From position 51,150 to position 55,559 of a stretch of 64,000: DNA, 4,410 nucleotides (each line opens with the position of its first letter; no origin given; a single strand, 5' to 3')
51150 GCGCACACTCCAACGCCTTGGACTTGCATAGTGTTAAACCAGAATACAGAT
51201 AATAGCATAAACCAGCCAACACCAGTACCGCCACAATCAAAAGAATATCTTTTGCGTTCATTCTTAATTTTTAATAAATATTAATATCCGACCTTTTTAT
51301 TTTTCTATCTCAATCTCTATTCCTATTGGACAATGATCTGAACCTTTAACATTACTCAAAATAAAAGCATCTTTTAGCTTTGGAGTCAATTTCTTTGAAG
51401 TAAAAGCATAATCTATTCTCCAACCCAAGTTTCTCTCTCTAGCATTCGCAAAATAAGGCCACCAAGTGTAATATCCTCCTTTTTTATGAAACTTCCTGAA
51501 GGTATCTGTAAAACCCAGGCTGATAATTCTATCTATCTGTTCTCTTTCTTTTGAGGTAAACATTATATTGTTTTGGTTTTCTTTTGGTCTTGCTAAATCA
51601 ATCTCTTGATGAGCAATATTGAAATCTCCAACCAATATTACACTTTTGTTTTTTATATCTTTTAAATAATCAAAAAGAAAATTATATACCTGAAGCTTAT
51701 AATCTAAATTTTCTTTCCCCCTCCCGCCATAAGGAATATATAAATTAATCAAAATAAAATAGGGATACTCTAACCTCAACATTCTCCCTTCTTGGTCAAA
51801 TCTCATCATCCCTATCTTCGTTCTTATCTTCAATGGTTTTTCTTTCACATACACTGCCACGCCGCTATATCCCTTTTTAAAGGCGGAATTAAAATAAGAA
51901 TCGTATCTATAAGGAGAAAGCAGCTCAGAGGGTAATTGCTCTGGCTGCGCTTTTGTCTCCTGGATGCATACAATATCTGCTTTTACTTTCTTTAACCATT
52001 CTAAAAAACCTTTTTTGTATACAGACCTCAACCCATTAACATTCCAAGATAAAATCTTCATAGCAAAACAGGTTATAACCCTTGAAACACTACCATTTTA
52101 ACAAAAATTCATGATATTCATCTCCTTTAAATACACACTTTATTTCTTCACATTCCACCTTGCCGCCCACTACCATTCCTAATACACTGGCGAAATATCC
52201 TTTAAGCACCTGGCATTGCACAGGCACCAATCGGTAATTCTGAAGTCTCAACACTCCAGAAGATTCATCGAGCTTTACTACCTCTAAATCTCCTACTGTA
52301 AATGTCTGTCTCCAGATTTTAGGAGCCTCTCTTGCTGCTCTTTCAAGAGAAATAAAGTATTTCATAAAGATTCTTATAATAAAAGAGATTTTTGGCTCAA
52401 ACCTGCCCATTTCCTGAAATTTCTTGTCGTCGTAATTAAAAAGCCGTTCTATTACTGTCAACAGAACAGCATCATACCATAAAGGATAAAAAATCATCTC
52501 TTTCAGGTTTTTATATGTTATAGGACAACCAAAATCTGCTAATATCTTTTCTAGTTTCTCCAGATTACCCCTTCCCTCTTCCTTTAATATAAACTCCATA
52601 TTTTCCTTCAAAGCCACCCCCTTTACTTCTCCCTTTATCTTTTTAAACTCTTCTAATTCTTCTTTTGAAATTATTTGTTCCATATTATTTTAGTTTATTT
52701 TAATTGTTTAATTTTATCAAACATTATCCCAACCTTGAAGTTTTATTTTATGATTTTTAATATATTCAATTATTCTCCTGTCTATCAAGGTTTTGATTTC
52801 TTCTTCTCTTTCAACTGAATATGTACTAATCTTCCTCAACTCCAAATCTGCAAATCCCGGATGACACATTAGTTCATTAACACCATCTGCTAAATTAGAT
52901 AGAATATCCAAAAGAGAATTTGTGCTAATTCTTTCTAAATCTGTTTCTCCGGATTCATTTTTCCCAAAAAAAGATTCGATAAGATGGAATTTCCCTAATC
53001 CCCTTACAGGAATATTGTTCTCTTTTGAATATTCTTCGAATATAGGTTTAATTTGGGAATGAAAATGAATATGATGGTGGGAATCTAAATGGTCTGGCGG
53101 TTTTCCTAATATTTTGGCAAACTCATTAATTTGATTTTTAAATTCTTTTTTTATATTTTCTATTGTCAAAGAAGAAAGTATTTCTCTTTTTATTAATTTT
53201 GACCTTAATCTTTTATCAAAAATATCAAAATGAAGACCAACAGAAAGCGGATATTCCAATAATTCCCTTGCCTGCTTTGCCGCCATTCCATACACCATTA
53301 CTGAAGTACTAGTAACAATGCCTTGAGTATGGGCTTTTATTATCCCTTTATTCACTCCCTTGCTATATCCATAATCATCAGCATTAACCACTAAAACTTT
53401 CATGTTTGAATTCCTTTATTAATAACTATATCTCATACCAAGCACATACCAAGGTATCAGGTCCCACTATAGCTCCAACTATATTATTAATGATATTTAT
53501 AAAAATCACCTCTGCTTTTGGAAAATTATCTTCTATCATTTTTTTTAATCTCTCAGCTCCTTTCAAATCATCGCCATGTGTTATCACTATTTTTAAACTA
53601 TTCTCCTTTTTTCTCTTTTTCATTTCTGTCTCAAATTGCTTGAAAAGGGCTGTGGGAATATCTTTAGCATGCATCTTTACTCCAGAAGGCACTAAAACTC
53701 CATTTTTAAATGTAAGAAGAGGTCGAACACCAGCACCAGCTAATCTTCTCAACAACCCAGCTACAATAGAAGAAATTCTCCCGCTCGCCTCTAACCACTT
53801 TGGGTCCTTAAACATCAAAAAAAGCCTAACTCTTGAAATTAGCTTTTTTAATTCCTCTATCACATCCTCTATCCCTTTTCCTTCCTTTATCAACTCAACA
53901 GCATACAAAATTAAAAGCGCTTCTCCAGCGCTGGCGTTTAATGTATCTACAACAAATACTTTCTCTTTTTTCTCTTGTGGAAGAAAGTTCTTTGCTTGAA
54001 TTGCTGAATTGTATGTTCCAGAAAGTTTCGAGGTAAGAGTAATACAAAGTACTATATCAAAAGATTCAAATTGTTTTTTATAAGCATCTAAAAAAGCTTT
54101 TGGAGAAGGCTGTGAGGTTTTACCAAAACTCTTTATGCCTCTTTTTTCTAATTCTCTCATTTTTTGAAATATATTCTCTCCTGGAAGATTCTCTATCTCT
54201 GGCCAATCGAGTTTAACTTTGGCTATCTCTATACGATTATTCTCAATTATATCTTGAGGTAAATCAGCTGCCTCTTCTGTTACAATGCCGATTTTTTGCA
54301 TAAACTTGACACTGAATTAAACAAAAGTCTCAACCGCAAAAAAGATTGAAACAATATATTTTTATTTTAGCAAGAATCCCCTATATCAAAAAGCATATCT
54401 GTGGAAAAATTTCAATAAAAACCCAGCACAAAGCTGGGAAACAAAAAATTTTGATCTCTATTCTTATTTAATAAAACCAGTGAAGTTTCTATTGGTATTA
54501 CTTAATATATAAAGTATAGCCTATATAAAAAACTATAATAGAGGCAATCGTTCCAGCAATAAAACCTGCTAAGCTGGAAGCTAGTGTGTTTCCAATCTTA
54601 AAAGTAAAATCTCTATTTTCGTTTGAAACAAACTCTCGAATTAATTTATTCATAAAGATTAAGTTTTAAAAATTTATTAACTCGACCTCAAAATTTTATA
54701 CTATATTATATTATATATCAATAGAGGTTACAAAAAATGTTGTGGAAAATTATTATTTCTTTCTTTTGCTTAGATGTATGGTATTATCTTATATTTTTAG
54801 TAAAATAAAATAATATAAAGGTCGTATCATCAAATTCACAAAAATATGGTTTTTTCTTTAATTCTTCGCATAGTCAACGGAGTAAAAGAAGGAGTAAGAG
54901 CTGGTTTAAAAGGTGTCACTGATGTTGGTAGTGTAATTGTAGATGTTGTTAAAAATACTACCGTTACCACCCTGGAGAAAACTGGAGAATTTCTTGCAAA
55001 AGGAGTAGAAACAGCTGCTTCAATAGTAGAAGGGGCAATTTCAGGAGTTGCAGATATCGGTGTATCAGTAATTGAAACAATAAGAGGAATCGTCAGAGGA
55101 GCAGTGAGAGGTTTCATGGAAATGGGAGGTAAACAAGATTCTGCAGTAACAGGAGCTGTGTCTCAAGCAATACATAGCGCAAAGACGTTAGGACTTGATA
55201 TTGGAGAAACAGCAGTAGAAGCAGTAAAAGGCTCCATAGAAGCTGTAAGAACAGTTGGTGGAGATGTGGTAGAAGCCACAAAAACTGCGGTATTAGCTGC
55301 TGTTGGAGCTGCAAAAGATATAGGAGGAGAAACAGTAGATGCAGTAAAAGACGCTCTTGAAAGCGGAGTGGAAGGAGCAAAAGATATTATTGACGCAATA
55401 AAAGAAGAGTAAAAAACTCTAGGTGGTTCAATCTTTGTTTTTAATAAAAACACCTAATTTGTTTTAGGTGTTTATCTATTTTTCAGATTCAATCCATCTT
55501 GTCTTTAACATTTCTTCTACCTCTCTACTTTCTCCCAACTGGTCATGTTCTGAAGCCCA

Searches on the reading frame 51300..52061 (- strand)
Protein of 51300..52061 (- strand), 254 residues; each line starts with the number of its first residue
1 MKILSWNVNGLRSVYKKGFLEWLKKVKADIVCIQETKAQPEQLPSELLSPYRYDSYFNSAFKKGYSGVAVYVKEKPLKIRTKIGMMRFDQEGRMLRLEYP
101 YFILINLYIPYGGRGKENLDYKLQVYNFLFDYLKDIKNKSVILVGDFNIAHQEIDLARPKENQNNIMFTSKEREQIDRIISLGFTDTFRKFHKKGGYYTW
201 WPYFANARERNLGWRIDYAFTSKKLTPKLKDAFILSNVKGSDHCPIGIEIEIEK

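Call 96: search_protein_families(library=pfam, proteins=[window:51300-52061:-], max_evalue=0.001)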
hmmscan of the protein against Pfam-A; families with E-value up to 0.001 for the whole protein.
window:51300-52061:- (254 aa): 2 families
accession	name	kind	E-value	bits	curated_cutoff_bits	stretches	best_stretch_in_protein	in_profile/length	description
PF03372.29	Exo_endo_phos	-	3.8e-34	118.8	24.5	1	4-243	1-225/225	Endonuclease/Exonuclease/phosphatase family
PF14529.12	Exo_endo_phos_2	-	0.00015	22.1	27.4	0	126-246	18-116/117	Endonuclease-reverse transcriptase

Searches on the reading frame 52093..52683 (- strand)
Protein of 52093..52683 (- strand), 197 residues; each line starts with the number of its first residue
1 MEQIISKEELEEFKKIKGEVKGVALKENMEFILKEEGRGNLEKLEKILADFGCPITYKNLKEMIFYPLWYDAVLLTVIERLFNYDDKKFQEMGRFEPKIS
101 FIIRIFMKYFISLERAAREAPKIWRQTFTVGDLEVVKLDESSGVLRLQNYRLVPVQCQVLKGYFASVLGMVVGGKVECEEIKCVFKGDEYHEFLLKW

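Call 95: search_protein_families(library=pfam, proteins=[window:52093-52683:-], max_evalue=0.001)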
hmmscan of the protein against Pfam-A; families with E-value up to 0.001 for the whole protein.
window:52093-52683:- (197 aa): 1 family
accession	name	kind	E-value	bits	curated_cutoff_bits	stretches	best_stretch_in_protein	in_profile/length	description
PF02830.23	V4R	-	3.1e-06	27.6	31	1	156-195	21-60/62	V4R domain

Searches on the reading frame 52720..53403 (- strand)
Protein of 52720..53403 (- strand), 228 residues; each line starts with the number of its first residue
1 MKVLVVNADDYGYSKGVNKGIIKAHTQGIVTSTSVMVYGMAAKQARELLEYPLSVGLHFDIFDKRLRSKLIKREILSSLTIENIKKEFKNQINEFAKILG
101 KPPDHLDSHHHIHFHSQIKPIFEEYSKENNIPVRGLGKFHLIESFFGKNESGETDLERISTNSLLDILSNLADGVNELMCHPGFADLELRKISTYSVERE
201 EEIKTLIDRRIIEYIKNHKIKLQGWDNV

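Call 95: search_protein_families(library=pfam, proteins=[window:52720-53403:-], max_evalue=0.001)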
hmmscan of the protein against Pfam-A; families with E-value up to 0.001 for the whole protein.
window:52720-53403:- (228 aa): 1 family
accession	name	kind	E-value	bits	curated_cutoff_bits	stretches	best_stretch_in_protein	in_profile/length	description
PF04794.17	YdjC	-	8.2e-44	150.9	29.7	1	4-216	2-265/266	YdjC-like protein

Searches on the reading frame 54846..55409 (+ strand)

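Call 94: search_protein_families(library=pfam, proteins=[window:54846-55409:+], max_evalue=0.001)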
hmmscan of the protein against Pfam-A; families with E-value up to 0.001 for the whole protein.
window:54846-55409:+ (188 aa): 1 family
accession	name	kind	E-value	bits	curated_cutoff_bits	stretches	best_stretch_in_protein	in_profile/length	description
PF09361.15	Phasin_2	-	0.00086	19.9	24.9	0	141-184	10-53/100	Phasin protein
